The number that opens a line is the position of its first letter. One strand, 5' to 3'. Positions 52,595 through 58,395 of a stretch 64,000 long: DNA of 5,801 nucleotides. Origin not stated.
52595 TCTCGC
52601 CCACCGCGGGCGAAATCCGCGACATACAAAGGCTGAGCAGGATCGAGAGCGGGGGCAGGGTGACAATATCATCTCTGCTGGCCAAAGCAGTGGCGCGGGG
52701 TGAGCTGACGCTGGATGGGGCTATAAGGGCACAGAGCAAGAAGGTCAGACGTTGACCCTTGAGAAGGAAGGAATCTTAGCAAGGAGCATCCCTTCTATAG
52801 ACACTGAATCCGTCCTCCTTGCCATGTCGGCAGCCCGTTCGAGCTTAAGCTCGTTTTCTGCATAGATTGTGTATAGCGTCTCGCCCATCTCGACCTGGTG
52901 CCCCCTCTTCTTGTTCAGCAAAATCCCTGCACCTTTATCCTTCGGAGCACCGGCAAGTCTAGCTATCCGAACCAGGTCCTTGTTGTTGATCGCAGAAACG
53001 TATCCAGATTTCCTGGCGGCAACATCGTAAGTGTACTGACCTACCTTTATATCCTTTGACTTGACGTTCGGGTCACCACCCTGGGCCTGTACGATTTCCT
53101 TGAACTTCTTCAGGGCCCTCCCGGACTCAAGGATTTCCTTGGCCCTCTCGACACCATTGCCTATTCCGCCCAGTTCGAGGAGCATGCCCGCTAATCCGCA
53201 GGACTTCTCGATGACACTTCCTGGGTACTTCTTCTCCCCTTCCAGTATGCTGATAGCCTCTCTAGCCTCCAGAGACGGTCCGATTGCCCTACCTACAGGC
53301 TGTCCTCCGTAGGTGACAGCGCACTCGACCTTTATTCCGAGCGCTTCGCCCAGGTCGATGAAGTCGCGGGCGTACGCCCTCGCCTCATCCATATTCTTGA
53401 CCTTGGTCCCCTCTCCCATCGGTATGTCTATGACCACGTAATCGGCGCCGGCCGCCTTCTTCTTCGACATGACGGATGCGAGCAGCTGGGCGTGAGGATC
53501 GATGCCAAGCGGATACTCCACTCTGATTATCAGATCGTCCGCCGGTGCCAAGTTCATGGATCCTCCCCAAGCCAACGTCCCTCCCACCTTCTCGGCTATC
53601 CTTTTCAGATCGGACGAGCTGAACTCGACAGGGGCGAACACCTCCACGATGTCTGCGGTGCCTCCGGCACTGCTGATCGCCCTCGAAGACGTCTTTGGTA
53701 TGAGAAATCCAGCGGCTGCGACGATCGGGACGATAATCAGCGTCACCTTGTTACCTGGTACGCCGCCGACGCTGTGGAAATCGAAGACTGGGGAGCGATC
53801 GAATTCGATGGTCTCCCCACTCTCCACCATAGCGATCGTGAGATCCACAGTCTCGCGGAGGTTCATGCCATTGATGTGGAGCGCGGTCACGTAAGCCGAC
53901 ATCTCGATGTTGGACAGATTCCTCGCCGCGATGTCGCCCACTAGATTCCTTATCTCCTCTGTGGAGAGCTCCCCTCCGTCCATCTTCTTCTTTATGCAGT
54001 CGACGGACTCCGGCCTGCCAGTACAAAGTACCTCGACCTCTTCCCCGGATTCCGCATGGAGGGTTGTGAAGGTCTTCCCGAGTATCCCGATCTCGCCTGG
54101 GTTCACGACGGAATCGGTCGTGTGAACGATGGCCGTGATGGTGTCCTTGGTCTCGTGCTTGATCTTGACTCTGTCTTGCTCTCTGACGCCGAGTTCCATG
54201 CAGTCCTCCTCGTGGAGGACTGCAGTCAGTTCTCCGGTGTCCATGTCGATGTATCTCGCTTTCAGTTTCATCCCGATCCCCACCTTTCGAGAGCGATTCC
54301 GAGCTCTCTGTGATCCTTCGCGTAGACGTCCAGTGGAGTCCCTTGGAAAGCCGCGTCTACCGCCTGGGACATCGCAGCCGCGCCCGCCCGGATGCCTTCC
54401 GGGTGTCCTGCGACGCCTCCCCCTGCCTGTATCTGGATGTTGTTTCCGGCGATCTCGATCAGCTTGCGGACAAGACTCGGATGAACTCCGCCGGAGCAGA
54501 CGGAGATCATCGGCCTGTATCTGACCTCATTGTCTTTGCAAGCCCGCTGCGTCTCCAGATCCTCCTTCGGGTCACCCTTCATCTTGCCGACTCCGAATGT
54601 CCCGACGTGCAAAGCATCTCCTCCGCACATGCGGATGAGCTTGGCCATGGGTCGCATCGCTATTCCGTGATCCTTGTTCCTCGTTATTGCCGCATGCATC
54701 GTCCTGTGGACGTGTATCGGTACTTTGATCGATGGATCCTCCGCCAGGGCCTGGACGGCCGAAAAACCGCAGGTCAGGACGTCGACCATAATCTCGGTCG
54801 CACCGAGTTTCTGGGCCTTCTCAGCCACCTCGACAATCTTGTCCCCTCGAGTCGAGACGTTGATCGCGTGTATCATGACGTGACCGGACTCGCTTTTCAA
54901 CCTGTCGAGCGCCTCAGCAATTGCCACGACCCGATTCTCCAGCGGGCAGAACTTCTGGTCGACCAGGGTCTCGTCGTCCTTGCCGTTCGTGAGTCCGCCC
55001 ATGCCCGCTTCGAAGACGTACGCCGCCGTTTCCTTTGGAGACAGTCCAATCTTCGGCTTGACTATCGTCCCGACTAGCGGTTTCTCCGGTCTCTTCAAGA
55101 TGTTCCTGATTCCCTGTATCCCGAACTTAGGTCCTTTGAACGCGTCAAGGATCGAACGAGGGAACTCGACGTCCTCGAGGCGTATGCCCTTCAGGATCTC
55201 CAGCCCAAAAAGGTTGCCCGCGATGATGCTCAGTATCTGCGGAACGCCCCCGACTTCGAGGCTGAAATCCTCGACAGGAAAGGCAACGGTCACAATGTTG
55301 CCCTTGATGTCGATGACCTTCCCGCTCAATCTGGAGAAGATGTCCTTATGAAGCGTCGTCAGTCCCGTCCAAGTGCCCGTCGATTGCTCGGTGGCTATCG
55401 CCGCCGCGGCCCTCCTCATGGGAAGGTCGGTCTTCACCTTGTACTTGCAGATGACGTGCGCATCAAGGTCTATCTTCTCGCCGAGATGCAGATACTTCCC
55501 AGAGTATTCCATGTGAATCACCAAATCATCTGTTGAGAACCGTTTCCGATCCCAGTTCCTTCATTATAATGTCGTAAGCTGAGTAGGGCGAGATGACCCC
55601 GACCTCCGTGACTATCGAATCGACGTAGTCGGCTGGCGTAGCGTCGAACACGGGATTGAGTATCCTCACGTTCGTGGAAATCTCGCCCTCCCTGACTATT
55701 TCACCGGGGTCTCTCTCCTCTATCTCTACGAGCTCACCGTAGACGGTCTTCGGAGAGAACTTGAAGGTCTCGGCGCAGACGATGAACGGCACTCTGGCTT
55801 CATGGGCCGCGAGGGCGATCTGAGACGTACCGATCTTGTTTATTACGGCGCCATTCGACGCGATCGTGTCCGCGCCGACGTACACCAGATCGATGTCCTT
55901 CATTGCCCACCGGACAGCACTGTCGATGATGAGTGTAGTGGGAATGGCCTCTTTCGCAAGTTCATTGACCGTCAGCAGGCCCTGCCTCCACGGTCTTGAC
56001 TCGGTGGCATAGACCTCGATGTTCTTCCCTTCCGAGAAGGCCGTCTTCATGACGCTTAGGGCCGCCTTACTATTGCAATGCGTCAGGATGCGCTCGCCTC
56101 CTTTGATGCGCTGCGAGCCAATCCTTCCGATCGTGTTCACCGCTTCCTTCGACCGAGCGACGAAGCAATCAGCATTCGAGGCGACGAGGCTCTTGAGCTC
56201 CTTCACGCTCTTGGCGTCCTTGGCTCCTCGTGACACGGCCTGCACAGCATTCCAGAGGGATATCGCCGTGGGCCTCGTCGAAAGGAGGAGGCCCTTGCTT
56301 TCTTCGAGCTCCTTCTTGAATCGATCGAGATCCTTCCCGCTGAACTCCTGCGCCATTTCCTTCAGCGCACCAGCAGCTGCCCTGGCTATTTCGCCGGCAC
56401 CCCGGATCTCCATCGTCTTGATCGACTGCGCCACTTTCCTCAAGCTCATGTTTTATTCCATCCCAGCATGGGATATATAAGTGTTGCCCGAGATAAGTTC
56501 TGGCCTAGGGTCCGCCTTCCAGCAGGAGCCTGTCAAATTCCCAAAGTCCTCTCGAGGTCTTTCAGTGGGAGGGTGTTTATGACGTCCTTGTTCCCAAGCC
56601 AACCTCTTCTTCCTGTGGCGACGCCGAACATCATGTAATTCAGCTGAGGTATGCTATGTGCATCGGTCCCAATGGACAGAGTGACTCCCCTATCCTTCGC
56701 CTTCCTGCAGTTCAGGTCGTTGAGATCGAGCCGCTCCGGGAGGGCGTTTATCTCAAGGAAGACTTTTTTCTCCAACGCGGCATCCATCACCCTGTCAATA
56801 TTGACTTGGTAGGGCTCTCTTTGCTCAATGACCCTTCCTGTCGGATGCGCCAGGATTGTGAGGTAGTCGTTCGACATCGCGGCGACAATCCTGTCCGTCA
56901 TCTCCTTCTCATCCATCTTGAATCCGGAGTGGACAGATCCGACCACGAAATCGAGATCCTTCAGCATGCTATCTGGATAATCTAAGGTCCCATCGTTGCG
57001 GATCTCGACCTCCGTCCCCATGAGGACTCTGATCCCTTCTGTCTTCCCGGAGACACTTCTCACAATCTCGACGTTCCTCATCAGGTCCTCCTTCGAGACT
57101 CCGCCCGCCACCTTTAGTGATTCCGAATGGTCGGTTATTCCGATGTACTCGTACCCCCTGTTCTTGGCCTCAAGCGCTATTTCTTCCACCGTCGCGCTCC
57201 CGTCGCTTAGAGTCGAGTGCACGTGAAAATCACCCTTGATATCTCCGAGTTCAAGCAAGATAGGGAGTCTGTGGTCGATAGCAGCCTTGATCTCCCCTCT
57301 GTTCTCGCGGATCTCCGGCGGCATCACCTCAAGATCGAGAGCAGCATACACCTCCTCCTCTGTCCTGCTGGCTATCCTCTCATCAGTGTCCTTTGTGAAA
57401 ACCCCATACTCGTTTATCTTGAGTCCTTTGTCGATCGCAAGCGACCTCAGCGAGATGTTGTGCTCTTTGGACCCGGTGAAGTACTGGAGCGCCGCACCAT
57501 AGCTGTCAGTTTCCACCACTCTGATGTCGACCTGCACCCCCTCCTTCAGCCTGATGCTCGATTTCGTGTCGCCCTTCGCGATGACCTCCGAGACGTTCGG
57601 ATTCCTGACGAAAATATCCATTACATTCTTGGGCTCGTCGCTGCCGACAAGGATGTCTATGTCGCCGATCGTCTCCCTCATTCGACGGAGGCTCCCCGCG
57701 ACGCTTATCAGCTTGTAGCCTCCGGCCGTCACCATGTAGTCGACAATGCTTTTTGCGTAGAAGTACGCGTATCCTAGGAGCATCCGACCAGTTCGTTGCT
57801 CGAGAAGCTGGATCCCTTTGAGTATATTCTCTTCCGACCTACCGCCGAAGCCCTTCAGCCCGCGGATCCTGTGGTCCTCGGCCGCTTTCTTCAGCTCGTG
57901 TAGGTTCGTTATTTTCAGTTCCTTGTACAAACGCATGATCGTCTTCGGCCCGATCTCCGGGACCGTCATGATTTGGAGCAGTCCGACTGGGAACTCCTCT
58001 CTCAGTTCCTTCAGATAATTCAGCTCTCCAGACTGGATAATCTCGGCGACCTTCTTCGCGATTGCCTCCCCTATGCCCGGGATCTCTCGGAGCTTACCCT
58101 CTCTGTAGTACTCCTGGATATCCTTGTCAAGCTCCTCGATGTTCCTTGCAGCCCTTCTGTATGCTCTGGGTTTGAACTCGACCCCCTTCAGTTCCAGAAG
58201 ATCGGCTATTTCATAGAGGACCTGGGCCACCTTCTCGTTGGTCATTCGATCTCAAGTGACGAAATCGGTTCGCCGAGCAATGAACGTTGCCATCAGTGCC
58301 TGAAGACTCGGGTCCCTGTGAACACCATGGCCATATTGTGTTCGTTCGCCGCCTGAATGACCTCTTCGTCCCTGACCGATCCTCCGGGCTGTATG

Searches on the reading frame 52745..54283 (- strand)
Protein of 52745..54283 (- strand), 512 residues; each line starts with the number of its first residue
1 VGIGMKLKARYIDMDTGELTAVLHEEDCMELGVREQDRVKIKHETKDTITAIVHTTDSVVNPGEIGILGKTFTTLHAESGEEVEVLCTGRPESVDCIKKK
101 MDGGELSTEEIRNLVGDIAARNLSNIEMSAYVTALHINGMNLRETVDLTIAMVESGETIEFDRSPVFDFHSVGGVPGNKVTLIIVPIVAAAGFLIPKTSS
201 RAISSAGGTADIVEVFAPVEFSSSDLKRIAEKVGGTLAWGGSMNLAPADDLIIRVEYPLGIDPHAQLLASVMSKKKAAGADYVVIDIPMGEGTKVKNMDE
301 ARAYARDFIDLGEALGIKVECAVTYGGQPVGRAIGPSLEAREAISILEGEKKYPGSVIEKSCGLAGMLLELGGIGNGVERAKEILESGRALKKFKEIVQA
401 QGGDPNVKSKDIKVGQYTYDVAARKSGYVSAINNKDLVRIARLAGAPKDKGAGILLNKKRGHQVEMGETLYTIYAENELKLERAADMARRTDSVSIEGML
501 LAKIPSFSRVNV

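Call 49: search_protein_families(library=pfam, proteins=[window:52745-54283:-], max_evalue=0.00001)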
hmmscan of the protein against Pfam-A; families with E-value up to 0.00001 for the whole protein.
window:52745-54283:- (512 aa): 3 families
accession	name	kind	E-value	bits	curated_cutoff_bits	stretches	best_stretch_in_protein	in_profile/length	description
PF02885.22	Glycos_trans_3N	-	8.4e-17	61.1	26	1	95-156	2-63/63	Glycosyl transferase family, helical bundle domain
PF00591.27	Glycos_transf_3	-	9.1e-16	58.7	27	1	165-391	3-253/253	Glycosyl transferase family, a/b domain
PF07831.19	PYNP_C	-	7.4e-14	51.6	27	1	428-490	1-70/75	Pyrimidine nucleoside phosphorylase C-terminal domain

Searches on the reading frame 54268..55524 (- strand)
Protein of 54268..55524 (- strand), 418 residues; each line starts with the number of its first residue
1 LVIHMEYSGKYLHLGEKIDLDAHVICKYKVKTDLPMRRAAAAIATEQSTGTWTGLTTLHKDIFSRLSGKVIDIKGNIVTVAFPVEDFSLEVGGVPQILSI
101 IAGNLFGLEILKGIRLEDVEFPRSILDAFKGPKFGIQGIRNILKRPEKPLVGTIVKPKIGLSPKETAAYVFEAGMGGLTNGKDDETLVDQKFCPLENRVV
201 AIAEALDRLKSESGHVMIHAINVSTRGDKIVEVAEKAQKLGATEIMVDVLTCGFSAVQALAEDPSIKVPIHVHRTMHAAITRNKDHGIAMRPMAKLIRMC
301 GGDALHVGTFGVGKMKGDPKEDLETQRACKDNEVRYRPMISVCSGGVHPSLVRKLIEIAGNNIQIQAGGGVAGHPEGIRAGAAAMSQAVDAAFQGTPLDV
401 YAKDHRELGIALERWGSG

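Call 49: search_protein_families(library=pfam, proteins=[window:54268-55524:-], max_evalue=0.00001)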
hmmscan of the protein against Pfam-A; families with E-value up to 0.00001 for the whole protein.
window:54268-55524:- (418 aa): 2 families
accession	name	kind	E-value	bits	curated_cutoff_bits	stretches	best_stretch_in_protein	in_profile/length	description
PF00016.26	RuBisCO_large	-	3.4e-68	230.5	30.1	1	135-415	1-299/299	Ribulose bisphosphate carboxylase large chain, catalytic domain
PF02788.21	RuBisCO_large_N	-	3.6e-24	85.7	20.7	1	21-124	11-119/120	Ribulose bisphosphate carboxylase large chain, N-terminal domain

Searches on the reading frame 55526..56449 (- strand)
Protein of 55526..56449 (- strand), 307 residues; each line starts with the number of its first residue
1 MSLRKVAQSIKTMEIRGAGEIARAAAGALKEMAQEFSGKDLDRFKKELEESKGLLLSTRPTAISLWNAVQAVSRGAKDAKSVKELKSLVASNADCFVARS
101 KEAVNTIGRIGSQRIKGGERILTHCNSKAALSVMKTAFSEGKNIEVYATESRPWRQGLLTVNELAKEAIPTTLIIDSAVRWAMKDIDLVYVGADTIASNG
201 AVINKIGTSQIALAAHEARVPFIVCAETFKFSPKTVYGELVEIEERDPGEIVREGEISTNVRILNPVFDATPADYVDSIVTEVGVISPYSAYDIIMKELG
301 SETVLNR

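Call 49: search_protein_families(library=pfam, proteins=[window:55526-56449:-], max_evalue=0.00001)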
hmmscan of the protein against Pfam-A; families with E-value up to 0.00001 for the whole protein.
window:55526-56449:- (307 aa): 1 family
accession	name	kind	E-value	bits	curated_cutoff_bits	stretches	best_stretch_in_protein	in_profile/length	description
PF01008.23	IF-2B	-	2.8e-90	302.8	22.4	1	14-288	1-280/280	Initiation factor 2 subunit family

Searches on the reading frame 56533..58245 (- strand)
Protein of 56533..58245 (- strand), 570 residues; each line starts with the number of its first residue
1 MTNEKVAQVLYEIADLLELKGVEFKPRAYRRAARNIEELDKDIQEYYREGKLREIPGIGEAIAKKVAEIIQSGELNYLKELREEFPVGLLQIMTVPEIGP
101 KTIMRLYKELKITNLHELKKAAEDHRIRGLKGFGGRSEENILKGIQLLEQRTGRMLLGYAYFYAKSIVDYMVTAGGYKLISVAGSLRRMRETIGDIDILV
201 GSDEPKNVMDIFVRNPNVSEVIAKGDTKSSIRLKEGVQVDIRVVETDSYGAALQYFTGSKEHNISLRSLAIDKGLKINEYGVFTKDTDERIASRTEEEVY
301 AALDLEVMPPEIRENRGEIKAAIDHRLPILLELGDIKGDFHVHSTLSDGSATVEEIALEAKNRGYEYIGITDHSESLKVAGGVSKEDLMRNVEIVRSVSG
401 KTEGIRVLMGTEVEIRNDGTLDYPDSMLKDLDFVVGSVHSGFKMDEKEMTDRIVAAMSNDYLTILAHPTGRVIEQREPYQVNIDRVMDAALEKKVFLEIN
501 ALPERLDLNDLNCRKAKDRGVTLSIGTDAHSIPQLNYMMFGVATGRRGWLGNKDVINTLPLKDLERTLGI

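Call 49: search_protein_families(library=pfam, proteins=[window:56533-58245:-], max_evalue=0.00001)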
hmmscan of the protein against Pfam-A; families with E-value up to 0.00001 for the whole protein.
window:56533-58245:- (570 aa): 4 families
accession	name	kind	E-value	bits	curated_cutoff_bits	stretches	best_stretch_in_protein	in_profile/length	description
PF14791.11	DNA_pol_B_thumb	-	2e-24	85.6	25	1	252-314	1-63/63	DNA polymerase beta thumb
PF14716.13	HHH_8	-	5.5e-19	68.8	30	1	1-74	1-72/73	Helix-hairpin-helix domain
PF02811.25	PHP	-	4e-13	50.4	26.4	1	339-500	1-162/164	PHP domain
PF14520.12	HHH_5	-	6.5e-09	36.6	27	0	93-145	5-55/57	Helix-hairpin-helix domain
